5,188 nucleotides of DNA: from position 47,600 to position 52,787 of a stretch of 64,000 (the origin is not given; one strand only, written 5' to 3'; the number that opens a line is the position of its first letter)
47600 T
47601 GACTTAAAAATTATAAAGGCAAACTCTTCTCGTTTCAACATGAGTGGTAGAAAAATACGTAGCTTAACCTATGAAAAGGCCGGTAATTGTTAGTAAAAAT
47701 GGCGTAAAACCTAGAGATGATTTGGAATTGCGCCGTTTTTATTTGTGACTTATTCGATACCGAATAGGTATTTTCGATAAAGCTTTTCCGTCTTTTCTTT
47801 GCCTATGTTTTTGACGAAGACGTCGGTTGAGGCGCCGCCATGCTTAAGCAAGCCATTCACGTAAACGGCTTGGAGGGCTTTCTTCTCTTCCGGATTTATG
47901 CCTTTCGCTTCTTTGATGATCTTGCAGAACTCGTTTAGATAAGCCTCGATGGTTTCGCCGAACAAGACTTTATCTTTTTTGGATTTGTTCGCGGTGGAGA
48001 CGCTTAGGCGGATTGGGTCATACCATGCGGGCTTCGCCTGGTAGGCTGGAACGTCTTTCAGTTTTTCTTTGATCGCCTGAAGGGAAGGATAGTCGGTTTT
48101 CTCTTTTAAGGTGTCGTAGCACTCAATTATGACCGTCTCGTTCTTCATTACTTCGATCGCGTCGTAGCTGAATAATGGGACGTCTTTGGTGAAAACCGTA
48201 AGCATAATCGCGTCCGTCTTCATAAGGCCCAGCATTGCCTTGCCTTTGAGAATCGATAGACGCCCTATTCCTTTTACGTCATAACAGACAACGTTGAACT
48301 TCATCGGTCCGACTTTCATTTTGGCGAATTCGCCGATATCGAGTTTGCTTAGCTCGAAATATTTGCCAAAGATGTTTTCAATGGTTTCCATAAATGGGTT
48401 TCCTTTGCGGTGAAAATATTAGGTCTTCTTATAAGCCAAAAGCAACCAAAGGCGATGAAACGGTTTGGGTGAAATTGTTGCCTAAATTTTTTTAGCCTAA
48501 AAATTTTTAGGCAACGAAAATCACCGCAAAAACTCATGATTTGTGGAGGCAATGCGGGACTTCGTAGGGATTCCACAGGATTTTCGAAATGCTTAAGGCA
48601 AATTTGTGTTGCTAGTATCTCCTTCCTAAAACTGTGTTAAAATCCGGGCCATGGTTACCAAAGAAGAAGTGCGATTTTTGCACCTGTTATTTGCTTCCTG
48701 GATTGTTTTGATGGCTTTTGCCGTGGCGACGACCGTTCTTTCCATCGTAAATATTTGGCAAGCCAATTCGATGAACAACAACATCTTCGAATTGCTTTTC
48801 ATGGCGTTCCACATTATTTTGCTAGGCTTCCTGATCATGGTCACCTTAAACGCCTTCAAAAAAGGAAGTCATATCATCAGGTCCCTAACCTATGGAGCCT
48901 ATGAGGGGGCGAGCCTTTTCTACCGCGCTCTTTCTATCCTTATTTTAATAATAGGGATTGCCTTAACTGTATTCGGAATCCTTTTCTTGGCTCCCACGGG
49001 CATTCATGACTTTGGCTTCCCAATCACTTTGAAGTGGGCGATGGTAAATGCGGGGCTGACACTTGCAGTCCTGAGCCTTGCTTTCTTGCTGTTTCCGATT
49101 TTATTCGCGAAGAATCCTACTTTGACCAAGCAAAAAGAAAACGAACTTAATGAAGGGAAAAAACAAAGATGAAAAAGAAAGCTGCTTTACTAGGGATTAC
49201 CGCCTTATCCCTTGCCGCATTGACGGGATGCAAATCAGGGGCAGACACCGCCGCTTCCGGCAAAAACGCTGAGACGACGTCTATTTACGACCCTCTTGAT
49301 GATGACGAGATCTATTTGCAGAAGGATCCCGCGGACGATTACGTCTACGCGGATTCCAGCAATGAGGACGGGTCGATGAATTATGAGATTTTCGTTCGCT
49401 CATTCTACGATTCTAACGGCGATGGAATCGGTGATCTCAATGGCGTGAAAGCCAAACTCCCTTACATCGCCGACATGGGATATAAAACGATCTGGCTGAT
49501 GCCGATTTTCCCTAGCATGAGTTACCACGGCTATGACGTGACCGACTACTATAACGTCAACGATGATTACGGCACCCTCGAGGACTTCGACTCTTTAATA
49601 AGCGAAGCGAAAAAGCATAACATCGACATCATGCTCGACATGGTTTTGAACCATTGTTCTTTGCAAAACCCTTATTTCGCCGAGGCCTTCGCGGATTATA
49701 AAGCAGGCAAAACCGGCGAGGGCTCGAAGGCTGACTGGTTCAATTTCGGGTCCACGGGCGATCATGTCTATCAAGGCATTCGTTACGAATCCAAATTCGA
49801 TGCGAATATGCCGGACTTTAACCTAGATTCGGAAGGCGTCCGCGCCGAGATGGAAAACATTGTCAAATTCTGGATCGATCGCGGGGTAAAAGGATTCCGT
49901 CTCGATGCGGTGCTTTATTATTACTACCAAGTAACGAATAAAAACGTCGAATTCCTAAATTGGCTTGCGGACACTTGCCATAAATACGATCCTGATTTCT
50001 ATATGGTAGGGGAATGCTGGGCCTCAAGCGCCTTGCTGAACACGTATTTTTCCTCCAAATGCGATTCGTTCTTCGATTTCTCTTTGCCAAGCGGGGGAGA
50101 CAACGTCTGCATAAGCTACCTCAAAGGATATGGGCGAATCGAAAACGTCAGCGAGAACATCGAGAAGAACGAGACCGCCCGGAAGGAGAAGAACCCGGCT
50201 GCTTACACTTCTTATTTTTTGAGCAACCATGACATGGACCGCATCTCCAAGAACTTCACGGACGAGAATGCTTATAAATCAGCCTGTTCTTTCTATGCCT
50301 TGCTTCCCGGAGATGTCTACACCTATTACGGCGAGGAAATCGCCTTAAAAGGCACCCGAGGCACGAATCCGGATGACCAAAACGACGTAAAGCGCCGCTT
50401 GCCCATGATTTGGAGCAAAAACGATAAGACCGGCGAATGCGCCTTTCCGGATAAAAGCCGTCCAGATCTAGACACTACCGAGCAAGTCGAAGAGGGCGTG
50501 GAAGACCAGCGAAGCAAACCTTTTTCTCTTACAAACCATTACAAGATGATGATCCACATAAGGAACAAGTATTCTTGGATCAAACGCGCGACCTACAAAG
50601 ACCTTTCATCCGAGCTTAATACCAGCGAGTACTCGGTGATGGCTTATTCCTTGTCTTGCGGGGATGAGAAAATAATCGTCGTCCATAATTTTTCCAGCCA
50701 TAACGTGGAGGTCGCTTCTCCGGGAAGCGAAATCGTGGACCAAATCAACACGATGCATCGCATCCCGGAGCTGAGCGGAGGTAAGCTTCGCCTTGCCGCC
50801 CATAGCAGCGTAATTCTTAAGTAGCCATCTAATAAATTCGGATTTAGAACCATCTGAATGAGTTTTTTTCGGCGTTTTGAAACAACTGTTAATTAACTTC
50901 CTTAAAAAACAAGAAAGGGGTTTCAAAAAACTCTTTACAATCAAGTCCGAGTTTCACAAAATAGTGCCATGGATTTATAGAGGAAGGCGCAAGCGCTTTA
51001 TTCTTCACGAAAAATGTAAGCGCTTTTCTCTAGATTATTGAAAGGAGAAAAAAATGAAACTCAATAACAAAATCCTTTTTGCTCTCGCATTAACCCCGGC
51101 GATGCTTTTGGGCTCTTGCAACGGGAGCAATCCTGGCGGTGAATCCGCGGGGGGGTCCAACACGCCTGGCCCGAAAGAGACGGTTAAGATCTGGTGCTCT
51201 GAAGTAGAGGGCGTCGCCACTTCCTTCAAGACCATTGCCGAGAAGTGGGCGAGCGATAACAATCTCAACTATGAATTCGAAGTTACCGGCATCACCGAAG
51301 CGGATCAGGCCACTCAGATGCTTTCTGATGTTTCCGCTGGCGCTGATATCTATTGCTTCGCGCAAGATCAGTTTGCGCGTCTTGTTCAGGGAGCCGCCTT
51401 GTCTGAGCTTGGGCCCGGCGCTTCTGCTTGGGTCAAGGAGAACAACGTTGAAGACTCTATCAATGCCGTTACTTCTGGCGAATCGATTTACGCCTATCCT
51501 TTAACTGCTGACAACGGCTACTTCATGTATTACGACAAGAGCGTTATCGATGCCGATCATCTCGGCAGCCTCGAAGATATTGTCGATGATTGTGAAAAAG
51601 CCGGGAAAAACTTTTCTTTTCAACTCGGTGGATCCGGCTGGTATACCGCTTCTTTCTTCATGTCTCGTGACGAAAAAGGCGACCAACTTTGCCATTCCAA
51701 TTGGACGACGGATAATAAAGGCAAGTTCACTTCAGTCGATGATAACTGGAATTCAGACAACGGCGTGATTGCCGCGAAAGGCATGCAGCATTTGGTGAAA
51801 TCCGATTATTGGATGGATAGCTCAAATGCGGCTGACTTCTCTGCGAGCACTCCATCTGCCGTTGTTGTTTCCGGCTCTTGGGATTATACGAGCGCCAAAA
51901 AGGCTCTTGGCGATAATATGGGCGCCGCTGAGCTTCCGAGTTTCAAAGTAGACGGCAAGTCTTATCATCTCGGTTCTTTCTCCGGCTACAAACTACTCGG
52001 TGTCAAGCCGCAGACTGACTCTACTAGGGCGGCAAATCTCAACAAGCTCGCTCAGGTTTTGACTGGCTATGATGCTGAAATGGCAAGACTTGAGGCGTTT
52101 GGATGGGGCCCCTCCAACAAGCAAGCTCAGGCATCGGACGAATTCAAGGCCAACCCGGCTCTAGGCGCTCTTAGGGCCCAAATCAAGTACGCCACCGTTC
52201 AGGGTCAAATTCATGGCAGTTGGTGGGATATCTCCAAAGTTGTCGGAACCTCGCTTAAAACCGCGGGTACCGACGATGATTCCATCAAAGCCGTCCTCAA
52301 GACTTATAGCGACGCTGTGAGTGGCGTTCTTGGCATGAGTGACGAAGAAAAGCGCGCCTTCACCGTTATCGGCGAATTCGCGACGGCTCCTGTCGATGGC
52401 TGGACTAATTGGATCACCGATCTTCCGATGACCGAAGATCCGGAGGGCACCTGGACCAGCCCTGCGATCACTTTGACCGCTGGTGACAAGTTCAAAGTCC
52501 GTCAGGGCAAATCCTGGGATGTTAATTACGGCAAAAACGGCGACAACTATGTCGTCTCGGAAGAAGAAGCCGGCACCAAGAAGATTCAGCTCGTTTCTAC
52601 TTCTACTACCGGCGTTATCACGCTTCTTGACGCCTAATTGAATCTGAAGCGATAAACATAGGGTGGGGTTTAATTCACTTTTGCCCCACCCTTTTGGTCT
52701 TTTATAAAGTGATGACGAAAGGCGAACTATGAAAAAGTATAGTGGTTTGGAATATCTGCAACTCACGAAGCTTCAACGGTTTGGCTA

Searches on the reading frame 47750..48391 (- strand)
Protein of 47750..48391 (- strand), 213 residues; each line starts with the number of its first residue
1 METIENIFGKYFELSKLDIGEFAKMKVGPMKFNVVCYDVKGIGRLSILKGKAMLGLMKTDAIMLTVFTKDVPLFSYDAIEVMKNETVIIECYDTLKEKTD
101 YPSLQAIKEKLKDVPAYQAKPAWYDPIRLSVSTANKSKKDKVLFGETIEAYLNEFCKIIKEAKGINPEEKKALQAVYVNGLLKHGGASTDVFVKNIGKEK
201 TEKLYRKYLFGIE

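Call 16: search_protein_families(library=pfam, proteins=[window:47750-48391:-])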
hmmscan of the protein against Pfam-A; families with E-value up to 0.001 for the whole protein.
window:47750-48391:- (213 aa): 0 families

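Call 49: search_protein_families(library=ncbifam, proteins=[window:47750-48391:-])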
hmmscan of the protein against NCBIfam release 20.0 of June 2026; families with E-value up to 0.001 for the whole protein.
window:47750-48391:- (213 aa): 0 families

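Call 73: search_protein_families(library=pfam, proteins=[window:47750-48391:-], max_evalue=5)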
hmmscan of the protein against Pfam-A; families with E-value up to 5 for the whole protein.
window:47750-48391:- (213 aa): 2 families
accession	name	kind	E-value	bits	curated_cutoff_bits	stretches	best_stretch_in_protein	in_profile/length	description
PF24783.1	FANCA_arcN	-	0.01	16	27.2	1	104-185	30-110/235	FANCA arcN subdomain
PF18743.7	AHJR-like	-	0.09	12.8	26.1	1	74-135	43-103/123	REase_AHJR-like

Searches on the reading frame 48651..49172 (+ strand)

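Call 16: search_protein_families(library=pfam, proteins=[window:48651-49172:+])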
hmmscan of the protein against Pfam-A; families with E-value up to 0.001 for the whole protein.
window:48651-49172:+ (173 aa): 0 families

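Call 49: search_protein_families(library=ncbifam, proteins=[window:48651-49172:+])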
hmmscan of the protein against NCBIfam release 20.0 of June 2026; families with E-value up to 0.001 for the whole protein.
window:48651-49172:+ (173 aa): 0 families

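Call 73: search_protein_families(library=pfam, proteins=[window:48651-49172:+], max_evalue=5)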
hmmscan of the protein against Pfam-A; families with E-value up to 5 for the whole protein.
window:48651-49172:+ (173 aa): 3 families
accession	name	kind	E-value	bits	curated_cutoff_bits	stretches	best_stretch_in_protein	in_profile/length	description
PF20394.4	DUF6688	-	0.98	9.5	26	1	17-108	5-98/248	DUF6688 N-terminal domain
PF11200.13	DUF2981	-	2.1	8.2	27.2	1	15-67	32-79/352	Protein of unknown function (DUF2981)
PF11297.13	DUF3098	-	4.1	7.5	25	1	46-64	7-25/67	Protein of unknown function (DUF3098)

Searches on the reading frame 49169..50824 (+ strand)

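Call 16: search_protein_families(library=pfam, proteins=[window:49169-50824:+])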
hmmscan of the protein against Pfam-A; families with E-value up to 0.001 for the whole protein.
window:49169-50824:+ (551 aa): 2 families
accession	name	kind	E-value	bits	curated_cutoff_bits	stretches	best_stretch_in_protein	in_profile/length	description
PF00128.31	Alpha-amylase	-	2.8e-70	238.2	22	1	74-472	2-444/446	Alpha amylase, catalytic domain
PF23915.1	SusG_C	-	2.1e-08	34.8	27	1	490-549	1-62/62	Alpha-amylase SusG C-terminal domain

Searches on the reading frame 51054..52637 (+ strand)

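Call 16: search_protein_families(library=pfam, proteins=[window:51054-52637:+])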
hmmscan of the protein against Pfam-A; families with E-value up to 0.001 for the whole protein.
window:51054-52637:+ (527 aa): 2 families
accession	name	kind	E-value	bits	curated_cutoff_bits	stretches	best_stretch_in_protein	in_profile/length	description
PF13416.11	SBP_bac_8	-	1e-23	85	27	1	70-371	10-278/279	Bacterial extracellular solute-binding protein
PF22058.2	X25_BaPul_like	-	0.00045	20.7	27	0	449-506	17-72/87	Pullulanase X25 domain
